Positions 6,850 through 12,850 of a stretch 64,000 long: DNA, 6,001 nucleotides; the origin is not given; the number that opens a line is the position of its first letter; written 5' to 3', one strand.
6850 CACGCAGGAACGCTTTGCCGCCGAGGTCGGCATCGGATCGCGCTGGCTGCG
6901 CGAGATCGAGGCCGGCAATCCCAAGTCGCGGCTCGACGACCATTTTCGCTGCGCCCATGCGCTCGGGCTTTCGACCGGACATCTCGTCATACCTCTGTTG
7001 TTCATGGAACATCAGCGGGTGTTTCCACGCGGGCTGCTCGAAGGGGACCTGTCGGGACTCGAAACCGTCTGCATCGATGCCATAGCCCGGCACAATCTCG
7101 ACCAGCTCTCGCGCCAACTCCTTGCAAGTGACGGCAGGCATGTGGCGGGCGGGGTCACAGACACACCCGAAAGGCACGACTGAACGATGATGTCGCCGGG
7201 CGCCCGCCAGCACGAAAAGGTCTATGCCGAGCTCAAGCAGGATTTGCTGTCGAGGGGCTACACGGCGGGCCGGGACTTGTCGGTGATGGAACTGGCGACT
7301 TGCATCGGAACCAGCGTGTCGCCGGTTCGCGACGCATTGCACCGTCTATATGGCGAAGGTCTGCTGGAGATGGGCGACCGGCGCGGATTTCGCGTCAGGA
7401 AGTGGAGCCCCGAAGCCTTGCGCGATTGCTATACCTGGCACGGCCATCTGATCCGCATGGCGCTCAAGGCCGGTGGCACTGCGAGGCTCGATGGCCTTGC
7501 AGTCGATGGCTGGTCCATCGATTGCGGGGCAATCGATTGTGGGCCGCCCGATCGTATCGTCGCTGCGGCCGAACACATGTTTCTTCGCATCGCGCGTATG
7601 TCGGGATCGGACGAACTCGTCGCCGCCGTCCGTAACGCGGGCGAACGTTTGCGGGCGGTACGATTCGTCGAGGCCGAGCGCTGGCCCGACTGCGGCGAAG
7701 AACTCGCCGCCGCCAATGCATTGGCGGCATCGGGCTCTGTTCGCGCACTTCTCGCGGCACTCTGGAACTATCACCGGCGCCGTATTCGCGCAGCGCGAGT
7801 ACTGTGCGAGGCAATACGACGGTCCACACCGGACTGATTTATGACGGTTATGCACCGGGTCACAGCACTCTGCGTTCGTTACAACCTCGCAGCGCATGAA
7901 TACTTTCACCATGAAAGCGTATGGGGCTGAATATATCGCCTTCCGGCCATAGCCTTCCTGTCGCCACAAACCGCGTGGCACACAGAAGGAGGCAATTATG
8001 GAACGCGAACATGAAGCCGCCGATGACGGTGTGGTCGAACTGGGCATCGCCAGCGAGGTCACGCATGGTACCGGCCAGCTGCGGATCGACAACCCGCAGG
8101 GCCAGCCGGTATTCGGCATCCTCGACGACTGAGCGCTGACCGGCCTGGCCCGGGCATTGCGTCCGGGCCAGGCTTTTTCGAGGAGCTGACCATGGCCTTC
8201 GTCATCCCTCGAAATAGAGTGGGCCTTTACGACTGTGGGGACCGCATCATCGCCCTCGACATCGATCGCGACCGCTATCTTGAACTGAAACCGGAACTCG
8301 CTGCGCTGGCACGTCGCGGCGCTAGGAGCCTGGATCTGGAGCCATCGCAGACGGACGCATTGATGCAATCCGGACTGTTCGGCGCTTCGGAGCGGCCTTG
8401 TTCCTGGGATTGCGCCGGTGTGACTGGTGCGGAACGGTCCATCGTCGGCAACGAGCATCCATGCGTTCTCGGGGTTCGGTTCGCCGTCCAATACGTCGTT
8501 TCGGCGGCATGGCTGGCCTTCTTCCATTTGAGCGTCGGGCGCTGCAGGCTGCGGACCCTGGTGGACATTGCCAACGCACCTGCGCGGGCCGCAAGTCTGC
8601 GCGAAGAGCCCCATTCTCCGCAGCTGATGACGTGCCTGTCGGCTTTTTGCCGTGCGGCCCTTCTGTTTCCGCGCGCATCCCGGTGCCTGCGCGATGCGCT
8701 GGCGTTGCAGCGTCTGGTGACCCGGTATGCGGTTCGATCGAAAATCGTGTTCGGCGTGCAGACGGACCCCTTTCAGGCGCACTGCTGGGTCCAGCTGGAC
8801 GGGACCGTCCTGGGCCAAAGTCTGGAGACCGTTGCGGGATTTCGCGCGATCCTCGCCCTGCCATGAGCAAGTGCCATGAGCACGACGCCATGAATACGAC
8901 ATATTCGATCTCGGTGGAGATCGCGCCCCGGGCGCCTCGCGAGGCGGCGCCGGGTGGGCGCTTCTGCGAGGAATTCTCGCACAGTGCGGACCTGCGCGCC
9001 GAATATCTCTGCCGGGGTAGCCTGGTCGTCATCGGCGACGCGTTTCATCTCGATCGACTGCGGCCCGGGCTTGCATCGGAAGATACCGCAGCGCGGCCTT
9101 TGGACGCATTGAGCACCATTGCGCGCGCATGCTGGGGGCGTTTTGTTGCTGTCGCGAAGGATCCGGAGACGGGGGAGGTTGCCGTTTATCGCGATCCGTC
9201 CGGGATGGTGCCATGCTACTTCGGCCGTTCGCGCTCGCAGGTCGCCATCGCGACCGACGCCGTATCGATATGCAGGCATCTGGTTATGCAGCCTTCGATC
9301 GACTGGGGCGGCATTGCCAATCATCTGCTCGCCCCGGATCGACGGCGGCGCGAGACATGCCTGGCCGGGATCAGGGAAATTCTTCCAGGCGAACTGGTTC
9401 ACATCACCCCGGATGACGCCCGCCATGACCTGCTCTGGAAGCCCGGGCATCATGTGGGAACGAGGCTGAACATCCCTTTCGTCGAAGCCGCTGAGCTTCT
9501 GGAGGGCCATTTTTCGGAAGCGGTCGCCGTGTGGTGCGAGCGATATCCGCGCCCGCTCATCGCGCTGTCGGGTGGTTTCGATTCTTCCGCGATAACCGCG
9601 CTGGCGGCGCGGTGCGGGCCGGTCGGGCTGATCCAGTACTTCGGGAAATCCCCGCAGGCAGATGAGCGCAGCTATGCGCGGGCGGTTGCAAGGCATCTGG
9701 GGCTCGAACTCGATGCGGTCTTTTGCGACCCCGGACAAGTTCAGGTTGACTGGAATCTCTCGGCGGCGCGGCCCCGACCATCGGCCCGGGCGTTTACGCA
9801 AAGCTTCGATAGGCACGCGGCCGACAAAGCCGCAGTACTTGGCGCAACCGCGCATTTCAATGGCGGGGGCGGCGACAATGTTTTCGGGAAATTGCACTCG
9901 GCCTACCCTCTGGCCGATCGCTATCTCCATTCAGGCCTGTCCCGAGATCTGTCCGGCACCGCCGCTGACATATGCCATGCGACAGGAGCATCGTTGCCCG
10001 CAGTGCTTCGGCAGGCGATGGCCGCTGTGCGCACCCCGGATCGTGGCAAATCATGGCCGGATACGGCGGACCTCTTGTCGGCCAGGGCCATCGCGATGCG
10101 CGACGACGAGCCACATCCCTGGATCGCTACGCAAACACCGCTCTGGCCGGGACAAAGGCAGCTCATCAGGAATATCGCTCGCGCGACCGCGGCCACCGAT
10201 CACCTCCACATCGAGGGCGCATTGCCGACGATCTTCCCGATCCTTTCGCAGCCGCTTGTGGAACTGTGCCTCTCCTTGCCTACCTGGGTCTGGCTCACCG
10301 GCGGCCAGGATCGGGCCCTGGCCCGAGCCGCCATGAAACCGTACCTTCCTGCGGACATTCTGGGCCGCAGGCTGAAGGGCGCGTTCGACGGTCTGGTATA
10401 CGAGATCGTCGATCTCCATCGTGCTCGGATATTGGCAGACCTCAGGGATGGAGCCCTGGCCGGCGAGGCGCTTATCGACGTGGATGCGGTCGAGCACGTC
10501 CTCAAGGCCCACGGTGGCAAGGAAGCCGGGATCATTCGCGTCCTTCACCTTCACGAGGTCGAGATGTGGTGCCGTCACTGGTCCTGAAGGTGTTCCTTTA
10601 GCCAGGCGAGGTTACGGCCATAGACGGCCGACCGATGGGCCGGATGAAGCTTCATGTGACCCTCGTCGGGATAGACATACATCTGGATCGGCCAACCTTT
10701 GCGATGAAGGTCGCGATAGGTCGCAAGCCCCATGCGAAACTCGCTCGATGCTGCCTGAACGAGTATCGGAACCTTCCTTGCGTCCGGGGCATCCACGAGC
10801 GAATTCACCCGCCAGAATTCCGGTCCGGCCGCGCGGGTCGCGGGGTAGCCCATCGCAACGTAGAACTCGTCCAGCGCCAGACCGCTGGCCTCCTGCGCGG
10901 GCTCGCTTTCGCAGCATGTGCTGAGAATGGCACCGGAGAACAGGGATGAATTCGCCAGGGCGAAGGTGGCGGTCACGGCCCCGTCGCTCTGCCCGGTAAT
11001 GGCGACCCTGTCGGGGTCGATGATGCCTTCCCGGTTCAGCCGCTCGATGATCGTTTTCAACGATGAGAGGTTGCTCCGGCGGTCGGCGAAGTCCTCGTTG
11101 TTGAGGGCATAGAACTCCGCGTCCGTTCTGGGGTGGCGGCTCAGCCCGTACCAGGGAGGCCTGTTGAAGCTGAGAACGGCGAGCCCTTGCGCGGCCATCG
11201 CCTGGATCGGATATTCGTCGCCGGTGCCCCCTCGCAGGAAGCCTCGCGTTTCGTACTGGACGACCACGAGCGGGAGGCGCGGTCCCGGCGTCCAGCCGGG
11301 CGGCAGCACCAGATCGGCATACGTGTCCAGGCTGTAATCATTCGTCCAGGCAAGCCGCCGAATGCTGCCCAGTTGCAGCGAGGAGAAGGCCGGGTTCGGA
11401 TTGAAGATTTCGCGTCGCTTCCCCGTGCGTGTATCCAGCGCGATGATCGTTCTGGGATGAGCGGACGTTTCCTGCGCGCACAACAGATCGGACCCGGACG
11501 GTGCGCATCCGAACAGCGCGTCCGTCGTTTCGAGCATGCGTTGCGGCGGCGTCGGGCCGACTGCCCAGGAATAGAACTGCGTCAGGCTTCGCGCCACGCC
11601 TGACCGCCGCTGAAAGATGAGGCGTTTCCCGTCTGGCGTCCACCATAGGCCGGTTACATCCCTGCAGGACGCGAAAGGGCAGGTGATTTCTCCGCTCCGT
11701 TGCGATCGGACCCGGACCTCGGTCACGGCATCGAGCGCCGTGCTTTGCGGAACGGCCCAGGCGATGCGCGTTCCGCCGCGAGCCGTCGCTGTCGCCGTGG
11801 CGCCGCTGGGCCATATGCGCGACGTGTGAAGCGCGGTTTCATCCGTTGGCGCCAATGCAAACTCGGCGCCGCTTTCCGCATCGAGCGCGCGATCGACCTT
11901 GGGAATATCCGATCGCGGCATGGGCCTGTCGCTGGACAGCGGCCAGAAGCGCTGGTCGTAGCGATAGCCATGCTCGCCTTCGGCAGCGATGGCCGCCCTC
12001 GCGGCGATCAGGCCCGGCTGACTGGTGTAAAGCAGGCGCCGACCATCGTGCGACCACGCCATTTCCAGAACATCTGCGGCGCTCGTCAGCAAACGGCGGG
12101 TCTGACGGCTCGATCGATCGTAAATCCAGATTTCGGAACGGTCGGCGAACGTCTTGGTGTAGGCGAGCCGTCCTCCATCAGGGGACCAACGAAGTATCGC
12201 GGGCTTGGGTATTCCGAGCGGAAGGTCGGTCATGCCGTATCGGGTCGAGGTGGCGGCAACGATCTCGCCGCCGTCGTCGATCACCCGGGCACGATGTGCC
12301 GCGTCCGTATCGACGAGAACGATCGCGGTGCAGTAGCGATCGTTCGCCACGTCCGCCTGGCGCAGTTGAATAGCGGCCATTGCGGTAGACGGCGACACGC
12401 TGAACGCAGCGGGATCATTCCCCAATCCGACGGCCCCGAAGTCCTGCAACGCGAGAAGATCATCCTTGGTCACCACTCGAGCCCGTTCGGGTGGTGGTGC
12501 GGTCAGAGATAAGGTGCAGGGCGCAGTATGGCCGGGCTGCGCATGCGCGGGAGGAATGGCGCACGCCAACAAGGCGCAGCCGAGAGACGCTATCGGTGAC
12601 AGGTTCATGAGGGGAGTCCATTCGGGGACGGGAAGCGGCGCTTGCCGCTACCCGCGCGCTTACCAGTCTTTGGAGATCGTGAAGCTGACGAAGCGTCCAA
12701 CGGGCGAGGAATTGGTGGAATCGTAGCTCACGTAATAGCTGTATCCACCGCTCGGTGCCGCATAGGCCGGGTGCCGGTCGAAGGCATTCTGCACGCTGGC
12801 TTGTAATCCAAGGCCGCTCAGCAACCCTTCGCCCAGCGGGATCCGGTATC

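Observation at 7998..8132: Unlisted 44-codon gene encodes a predicted new lasso peptide (core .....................)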

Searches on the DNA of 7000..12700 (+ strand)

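Call 17: search_dna_similar(query=window:7000-12700:+, collection=plasmids, mode=near, max_rows=15)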
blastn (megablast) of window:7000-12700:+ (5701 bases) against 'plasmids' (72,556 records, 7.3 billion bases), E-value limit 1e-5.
No match.
